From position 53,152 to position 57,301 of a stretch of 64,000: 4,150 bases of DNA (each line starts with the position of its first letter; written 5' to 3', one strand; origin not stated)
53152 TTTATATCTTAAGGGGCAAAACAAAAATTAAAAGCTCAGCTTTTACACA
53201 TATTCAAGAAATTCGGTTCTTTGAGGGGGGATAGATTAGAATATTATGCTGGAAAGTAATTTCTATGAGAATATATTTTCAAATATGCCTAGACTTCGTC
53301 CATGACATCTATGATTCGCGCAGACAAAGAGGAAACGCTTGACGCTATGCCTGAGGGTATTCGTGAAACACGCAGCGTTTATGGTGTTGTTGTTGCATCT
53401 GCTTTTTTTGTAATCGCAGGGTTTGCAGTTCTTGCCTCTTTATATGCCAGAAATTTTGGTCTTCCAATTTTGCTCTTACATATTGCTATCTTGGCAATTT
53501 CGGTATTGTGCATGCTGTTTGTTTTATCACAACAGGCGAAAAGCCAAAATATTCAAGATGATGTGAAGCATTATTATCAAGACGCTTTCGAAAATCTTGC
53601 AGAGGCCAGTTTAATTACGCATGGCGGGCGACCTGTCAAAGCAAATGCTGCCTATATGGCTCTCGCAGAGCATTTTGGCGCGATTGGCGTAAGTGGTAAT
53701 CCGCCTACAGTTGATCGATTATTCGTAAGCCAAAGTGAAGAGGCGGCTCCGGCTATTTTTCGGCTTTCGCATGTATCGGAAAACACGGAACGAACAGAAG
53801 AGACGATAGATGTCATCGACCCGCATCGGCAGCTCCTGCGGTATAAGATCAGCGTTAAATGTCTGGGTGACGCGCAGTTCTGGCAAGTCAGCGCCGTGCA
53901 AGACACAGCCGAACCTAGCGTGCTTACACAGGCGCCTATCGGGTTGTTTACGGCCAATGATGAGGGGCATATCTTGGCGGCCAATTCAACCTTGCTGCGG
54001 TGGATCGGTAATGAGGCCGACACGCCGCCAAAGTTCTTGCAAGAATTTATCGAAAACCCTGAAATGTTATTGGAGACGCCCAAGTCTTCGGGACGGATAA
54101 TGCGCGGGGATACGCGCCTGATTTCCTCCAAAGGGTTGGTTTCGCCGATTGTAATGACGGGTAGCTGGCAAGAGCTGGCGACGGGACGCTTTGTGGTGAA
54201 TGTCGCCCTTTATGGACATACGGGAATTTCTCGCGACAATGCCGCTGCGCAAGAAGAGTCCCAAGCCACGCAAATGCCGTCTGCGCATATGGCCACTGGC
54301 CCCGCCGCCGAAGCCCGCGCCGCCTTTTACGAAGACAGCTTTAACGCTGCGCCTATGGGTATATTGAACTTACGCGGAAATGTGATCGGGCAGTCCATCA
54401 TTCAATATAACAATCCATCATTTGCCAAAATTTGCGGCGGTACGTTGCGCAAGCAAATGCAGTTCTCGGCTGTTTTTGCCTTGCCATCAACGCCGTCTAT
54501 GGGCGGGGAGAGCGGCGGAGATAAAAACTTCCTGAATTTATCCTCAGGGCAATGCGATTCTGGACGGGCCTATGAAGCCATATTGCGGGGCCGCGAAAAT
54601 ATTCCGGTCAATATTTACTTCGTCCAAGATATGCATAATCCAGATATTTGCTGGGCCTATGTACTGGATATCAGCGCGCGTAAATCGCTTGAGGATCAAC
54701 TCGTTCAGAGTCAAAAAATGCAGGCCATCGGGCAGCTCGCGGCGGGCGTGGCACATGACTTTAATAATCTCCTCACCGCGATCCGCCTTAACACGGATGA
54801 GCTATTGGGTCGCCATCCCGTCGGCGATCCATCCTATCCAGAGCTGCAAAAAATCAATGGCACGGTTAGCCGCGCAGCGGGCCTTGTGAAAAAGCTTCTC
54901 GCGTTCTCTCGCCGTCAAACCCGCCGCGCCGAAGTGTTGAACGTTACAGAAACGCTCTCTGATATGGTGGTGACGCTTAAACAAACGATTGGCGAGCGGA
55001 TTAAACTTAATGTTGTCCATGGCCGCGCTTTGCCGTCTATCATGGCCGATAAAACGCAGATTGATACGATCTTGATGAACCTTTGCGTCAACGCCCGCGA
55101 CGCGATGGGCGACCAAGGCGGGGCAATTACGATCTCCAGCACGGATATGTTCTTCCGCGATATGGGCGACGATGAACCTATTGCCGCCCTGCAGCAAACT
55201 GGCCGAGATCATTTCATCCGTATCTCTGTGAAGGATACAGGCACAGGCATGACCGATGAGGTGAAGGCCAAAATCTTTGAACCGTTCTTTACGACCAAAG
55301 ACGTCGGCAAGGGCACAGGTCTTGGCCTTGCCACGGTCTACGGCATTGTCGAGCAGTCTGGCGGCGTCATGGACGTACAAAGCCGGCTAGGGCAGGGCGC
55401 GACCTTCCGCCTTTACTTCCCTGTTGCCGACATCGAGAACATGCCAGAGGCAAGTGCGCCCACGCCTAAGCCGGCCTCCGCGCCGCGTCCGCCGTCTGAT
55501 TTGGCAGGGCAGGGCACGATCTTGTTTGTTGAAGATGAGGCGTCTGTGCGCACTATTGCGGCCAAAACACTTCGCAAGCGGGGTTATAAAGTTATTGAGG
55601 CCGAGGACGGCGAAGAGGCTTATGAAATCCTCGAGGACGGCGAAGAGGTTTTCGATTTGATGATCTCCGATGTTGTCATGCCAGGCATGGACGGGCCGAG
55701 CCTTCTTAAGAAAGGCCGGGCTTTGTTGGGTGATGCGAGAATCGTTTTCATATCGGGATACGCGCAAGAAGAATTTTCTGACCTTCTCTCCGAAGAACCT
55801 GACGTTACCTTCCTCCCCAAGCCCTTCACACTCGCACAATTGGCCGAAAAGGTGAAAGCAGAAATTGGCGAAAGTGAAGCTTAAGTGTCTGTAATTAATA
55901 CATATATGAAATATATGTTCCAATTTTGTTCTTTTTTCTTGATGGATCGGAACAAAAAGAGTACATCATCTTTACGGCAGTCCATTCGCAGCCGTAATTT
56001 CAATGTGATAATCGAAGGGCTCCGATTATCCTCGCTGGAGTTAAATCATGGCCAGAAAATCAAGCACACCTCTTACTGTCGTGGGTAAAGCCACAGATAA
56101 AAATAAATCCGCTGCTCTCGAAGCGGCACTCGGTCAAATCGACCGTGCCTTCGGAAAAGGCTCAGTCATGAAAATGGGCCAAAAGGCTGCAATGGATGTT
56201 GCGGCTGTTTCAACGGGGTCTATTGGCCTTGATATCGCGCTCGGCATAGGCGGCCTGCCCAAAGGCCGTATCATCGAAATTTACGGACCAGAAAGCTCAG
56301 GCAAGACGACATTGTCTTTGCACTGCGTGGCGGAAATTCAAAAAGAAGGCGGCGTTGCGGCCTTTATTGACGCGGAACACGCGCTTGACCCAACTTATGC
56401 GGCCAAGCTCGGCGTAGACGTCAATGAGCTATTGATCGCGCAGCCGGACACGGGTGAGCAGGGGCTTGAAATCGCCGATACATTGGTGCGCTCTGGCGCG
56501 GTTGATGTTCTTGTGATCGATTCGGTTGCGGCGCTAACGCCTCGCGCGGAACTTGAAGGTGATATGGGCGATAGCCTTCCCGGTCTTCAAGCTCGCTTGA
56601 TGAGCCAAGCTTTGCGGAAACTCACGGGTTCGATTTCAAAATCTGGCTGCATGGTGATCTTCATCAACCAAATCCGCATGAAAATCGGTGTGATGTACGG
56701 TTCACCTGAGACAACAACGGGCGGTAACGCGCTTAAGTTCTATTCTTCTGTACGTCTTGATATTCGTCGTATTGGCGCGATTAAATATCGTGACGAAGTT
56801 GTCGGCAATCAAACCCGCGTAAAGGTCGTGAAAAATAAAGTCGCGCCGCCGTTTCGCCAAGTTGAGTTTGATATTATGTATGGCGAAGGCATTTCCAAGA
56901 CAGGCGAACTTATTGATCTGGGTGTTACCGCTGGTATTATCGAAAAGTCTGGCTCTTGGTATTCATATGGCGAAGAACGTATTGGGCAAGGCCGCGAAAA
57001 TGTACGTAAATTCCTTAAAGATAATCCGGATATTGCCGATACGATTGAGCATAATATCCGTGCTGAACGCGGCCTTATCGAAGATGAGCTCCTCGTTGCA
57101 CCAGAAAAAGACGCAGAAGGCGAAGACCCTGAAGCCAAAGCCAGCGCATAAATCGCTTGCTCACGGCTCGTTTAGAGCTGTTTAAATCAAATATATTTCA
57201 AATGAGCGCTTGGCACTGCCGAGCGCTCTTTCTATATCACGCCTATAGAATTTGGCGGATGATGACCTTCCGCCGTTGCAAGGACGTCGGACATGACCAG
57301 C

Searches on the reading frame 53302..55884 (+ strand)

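Call 78: search_protein_families(library=pfam, proteins=[window:53302-55884:+], max_evalue=0.000001)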
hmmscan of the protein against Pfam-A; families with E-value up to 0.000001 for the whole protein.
window:53302-55884:+ (860 aa): 3 families
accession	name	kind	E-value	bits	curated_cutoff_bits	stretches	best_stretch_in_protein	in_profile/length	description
PF02518.31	HATPase_c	-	3.6e-19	69.7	26.4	1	583-709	2-110/111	Histidine kinase-, DNA gyrase B-, and HSP90-like ATPase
PF00072.30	Response_reg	-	3.7e-18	66.2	30.2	1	740-851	1-110/111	Response regulator receiver domain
PF00512.31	HisKA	-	7e-08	32.9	26.9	1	477-540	3-65/66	His Kinase A (phospho-acceptor) domain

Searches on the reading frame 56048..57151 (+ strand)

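Call 78: search_protein_families(library=pfam, proteins=[window:56048-57151:+], max_evalue=0.000001)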
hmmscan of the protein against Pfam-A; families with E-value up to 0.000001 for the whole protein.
window:56048-57151:+ (367 aa): 4 families
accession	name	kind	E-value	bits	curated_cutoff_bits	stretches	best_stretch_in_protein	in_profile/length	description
PF00154.27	RecA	-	3.7e-143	476.1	27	1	23-283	2-262/262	recA bacterial DNA recombination protein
PF21096.2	RecA_C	-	1.2e-27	96.2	27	1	286-340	1-55/57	RecA C-terminal domain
PF08423.17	Rad51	-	2.3e-09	37.3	22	1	50-241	4-211/244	Rad51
PF06745.19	ATPase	-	2e-08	34.4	26.6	0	54-238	1-188/231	KaiC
